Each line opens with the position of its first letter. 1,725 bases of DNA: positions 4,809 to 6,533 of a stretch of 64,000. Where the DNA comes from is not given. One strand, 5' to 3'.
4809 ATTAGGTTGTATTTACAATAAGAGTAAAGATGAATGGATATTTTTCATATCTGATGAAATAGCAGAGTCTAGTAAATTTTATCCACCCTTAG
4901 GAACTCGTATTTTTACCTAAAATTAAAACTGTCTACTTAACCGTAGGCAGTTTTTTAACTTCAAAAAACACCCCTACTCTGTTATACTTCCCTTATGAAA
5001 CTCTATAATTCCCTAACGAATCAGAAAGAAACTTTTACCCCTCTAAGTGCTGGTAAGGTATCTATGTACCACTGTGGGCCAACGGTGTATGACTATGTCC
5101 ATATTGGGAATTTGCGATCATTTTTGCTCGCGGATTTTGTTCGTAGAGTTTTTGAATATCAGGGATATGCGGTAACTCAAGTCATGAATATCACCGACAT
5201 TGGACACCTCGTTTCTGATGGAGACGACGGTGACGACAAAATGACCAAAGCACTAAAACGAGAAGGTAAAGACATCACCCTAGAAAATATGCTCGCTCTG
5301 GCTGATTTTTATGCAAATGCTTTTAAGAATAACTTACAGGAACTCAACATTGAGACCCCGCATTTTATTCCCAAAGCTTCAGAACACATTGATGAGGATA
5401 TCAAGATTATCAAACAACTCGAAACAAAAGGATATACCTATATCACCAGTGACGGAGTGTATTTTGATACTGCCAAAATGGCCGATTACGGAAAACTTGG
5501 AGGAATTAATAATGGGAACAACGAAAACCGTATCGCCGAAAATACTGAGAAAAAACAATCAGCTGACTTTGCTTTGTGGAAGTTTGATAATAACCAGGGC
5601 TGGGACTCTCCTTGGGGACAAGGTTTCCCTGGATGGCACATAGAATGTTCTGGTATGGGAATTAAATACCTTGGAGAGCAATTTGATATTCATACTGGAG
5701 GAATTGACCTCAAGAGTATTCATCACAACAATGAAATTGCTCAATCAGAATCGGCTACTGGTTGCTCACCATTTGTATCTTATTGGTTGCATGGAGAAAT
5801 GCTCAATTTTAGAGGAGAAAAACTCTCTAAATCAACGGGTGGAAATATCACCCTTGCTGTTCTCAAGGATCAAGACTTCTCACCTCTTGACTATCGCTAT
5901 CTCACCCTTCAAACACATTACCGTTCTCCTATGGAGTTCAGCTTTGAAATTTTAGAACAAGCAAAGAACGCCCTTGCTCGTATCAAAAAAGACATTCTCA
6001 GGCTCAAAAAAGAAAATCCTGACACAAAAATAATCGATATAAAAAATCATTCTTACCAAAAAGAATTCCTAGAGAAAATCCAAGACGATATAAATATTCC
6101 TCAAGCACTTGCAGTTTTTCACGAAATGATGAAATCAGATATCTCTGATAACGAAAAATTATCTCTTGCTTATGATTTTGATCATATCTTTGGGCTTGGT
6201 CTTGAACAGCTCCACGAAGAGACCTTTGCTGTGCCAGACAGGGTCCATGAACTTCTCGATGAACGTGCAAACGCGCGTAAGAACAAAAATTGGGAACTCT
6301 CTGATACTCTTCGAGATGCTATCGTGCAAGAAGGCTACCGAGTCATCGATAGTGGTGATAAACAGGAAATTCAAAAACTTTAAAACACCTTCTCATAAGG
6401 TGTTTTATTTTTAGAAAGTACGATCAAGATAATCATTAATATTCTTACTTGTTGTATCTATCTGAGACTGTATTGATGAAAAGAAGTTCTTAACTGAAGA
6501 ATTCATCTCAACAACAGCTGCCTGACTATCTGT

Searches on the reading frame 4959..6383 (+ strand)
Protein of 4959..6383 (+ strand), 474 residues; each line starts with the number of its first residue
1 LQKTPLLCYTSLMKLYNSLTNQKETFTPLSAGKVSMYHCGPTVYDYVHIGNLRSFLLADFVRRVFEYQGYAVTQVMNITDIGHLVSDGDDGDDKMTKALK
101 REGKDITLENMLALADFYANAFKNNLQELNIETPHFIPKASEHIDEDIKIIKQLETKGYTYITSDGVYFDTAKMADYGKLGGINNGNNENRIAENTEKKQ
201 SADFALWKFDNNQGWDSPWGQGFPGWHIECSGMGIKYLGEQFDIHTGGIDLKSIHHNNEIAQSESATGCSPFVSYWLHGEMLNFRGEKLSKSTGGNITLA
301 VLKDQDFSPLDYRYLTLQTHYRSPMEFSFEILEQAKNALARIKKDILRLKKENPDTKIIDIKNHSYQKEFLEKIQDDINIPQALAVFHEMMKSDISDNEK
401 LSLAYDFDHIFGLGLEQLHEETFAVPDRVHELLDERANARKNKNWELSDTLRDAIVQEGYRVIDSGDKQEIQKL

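Call 81: search_solved_structures(query=window:4959-6383:+, max_evalue=1e-60)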
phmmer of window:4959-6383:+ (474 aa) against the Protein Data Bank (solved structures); distinct sequences matched with E-value up to 1e-60: 5.
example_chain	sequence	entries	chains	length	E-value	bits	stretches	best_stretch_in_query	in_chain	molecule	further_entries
3sp1_A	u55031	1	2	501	8.1e-94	318.1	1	11-470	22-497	Cysteinyl-tRNA synthetase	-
8qhp_A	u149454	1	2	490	4.4e-91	309.1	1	13-468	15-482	Cysteine--tRNA ligase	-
6ujd_A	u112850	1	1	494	4.7e-87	295.8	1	13-465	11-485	Cysteine--tRNA ligase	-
3tqo_A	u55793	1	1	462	2.9e-84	286.6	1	13-468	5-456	Cysteinyl-tRNA synthetase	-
1li5_A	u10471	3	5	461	3.4e-74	253.4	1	12-465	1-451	CYSTEINYL-TRNA SYNTHETASE | Cysteine--tRNA ligase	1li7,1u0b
